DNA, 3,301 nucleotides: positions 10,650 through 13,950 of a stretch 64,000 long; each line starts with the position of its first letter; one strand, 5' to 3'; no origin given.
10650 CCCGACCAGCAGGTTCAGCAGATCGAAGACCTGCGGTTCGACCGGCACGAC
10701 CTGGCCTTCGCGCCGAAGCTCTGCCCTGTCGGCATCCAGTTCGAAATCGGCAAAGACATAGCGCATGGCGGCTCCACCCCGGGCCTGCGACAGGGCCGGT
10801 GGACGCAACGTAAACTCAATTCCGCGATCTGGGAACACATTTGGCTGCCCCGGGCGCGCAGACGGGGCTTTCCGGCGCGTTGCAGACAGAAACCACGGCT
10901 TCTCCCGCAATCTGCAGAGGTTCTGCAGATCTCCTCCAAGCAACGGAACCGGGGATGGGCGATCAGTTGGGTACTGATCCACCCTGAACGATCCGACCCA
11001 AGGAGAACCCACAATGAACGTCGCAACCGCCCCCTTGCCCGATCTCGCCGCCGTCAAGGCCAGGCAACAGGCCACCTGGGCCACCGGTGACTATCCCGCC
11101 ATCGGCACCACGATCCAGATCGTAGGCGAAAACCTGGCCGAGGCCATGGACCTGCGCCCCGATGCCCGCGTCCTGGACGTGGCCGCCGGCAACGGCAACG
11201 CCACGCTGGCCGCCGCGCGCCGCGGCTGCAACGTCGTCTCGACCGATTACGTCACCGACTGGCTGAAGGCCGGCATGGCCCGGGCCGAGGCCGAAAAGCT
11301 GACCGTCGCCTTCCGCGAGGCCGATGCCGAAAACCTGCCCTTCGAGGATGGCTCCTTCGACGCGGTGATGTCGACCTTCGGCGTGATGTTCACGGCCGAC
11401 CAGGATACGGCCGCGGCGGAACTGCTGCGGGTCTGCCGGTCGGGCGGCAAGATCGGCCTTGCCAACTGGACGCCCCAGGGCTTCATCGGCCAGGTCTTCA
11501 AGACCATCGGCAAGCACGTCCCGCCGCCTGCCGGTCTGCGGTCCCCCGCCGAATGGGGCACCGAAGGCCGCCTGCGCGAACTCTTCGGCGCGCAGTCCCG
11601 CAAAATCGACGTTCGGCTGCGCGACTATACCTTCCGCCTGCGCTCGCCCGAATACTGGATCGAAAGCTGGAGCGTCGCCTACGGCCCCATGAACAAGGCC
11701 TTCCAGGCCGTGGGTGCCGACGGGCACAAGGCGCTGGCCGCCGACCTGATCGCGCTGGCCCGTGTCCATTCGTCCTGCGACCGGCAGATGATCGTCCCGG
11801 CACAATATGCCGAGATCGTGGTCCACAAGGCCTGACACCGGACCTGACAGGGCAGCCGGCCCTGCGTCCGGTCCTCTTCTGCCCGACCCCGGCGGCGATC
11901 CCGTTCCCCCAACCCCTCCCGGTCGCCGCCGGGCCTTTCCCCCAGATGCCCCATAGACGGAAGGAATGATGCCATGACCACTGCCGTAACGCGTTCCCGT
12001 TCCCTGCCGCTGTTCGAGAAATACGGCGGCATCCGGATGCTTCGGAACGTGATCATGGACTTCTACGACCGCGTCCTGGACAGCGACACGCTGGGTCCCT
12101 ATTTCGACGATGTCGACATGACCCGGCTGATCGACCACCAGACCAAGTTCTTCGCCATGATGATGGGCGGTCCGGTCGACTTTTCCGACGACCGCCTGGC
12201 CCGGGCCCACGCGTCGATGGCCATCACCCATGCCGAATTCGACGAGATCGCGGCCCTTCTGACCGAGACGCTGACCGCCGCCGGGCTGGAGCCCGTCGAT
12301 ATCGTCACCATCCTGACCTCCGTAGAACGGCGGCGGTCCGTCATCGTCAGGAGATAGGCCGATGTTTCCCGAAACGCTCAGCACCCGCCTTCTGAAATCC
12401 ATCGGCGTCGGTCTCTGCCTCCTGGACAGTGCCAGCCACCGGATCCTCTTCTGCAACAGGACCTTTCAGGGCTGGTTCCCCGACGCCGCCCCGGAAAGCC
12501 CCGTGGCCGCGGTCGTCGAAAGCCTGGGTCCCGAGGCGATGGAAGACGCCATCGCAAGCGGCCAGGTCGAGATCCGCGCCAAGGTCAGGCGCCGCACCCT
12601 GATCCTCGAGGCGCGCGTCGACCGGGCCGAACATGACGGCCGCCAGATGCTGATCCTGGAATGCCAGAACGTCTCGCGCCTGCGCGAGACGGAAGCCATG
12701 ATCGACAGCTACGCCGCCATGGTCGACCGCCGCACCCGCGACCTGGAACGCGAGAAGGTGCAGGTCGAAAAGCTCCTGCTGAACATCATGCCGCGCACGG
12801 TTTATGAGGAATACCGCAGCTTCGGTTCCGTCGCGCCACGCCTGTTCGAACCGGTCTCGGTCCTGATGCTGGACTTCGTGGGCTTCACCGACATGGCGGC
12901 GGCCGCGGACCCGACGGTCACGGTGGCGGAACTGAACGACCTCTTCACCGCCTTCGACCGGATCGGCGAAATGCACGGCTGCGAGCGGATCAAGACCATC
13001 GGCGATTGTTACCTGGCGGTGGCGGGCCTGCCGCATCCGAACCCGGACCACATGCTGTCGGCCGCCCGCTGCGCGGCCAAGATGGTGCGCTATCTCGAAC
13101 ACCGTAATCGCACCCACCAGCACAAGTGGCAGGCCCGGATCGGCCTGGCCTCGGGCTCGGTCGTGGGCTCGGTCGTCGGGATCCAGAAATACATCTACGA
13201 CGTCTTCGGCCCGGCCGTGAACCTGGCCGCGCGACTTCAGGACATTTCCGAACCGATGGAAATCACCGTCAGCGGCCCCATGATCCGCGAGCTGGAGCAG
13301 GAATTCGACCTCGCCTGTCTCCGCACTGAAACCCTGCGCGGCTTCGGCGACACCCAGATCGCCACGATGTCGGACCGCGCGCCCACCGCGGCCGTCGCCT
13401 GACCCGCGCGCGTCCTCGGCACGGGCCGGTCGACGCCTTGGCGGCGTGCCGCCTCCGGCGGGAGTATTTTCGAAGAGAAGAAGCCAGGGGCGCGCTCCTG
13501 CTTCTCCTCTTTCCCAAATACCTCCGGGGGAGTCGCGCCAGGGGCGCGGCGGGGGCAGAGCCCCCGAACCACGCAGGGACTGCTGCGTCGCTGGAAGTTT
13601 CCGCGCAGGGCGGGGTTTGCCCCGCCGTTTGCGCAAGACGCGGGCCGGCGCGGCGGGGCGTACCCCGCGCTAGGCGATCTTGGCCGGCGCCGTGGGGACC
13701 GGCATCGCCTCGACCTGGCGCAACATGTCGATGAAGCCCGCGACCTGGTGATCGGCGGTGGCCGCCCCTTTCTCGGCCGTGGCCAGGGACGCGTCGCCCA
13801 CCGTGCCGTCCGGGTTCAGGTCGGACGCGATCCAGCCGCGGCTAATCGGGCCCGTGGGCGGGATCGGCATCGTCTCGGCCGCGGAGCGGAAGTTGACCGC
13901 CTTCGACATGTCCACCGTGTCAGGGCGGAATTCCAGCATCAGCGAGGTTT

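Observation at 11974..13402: Truncated haemoglobin translationally coupled to a PAS-like class III nucleotidyl cyclase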

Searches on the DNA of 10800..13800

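Call 90: search_rna_families(source=window, start=10800, end=13800, threshold=evalue, max_evalue=0.1)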
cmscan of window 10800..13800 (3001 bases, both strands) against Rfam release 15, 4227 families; matches with E-value up to 0.1: 0.
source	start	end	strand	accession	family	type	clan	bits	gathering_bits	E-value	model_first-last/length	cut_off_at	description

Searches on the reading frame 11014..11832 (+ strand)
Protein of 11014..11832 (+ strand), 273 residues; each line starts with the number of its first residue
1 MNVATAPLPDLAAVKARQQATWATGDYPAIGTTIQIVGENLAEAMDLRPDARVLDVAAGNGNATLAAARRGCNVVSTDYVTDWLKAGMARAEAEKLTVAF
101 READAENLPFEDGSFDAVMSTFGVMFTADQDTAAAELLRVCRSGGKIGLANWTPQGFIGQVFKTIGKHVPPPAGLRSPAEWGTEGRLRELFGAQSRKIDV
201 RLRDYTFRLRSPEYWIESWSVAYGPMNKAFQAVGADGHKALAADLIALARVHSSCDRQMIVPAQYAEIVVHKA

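Call 15: search_protein_families(library=pfam, proteins=[window:11014-11832:+], max_evalue=0.001)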
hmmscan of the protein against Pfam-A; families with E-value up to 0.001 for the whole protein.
window:11014-11832:+ (273 aa): 7 families
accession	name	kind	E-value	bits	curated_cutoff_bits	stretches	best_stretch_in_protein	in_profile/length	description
PF08241.18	Methyltransf_11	-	8.9e-21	74.8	21.2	1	54-147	1-93/95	Methyltransferase domain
PF13649.12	Methyltransf_25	-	2.2e-19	70.4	27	1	53-145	1-97/97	Methyltransferase domain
PF01209.24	Ubie_methyltran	-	9.3e-15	55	20.1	1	44-148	42-150/233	ubiE/COQ5 methyltransferase family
PF13847.12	Methyltransf_31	-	2.4e-12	47.2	27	1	49-147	3-107/145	Methyltransferase domain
PF08242.18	Methyltransf_12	-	6.4e-07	30.5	30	1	54-147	1-98/98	Methyltransferase domain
PF13489.12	Methyltransf_23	-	3.1e-05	24.2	27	1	40-150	12-117/164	Methyltransferase domain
PF03848.20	TehB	-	0.00046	20.1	20.4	1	40-131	21-112/193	Tellurite resistance protein TehB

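Call 40: search_solved_structures(query=window:11014-11832:+, max_evalue=0.00001)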
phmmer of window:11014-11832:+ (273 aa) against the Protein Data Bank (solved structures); distinct sequences matched with E-value up to 0.00001: 17.
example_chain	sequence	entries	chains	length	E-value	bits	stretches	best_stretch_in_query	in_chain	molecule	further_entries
5wp5_A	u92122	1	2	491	4.8e-12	49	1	42-152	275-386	Phosphomethylethanolamine N-methyltransferase 2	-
5wp4_A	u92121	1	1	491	2.4e-11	46.7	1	40-152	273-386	Phosphoethanolamine N-methyltransferase 1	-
3bus_A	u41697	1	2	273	2.5e-11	46.7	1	34-152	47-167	Methyltransferase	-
8zc8_A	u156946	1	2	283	8.5e-10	41.7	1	38-152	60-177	MitM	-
21zq_A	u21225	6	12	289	8.9e-10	41.6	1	38-152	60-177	MitM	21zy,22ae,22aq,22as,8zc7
6uv6_A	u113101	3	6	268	1e-09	41.4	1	41-157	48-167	D-glucose O-methyltransferase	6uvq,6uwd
1xxl_A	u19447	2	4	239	7.5e-09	38.5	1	44-176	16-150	YcgJ protein | ycgJ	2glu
3l8d_A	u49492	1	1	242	1.1e-08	38.1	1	47-150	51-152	Methyltransferase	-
4pne_A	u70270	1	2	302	6.1e-08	35.6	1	41-151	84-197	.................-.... protein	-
1wzn_A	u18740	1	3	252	3.8e-07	32.9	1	48-133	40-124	SAM-dependent methyltransferase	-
2avn_A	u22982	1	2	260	4.9e-07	32.6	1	37-145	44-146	ubiquinone/menaquinone biosynthesis methyltransferase-related protein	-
1vl5_A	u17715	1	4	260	5.5e-07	32.4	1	34-161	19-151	unknown conserved protein BH2331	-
5gm1_A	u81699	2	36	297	6.4e-07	32.2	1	40-147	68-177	O-methylransferase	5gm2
6uak_A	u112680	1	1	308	1.1e-06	31.5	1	47-148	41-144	SAM dependent methyltransferase LahSB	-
4krh_A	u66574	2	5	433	1.6e-06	30.9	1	47-163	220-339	Phosphoethanolamine N-methyltransferase 2 | Phospholethanolamine N-methyltransferase 2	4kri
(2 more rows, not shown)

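Call 41: search_protein_families(library=ncbifam, proteins=[window:11014-11832:+], max_evalue=0.001)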
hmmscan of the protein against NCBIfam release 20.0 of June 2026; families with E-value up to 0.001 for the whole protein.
window:11014-11832:+ (273 aa): 32 families (the best 25 are shown)
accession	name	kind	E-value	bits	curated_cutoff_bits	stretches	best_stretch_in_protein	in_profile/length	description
NF001241.0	PRK00216.1-2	equivalog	8.9e-23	81.1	327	1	40-153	42-151/231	demethylmenaquinone methyltransferase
TIGR01934.1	MenG_MenH_UbiE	subfamily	2.8e-19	69.3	158.35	1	42-155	32-147/223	ubiquinone/menaquinone biosynthesis methyltransferase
NF001242.0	PRK00216.1-3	equivalog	2.7e-15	56.5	351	1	49-147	70-173/258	bifunctional demethylmenaquinone methyltransferase/2-methoxy-6-polyprenyl-1,4-benzoquinol methylase UbiE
NF001244.0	PRK00216.1-5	equivalog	3.1e-14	52.8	216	1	43-152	42-156/236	bifunctional demethylmenaquinone methyltransferase/2-methoxy-6-polyprenyl-1,4-benzoquinol methylase UbiE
NF001240.0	PRK00216.1-1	equivalog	8.1e-14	51.3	378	1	44-147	58-166/251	bifunctional demethylmenaquinone methyltransferase/2-methoxy-6-polyprenyl-1,4-benzoquinol methylase UbiE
NF045667.1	MTase_DVU1556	equivalog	1.4e-13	50.9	155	1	40-150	13-120/213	DVU_1556 family methyltransferase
NF052510.1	methyltran_MpqE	exception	1.8e-13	50.5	335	1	43-147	40-149/234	methyl-plastoquinone biosynthesis methyltransferase MpqE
NF047649.1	MTase_UXPK_star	exception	5.6e-13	48.5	460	1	46-151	74-183/283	methyltransferase/UXPK-star double selenoprotein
NF043040.1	corrin_prot_MT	hypoth_equivalog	1.8e-12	47.1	180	1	37-151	30-149/216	corrinoid protein-associated methyltransferase CpaM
NF041537.1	ArsM_AhpD_UU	exception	2.7e-12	46.2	510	1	48-151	75-182/345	arsenite methyltransferase/AhpD domain selenoprotein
NF001243.0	PRK00216.1-4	equivalog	9.5e-12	44.7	235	1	42-147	40-149/237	demethylmenaquinone methyltransferase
NF007610.0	PRK10258.1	equivalog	1.3e-11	44.3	342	1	38-150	31-139/251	malonyl-ACP O-methyltransferase BioC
NF041536.1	ArsM_DUF2284_UU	exception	7.5e-11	41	575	1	50-151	77-182/459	arsenite methyltransferase/DUF2284 domain selenoprotein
NF004452.0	PRK05785.1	equivalog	7.6e-11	41.9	207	1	50-143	52-139/228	hypothetical protein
TIGR02752.1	MenG_heptapren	equivalog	5.7e-10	39.1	419.85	1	42-149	38-149/231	demethylmenaquinone methyltransferase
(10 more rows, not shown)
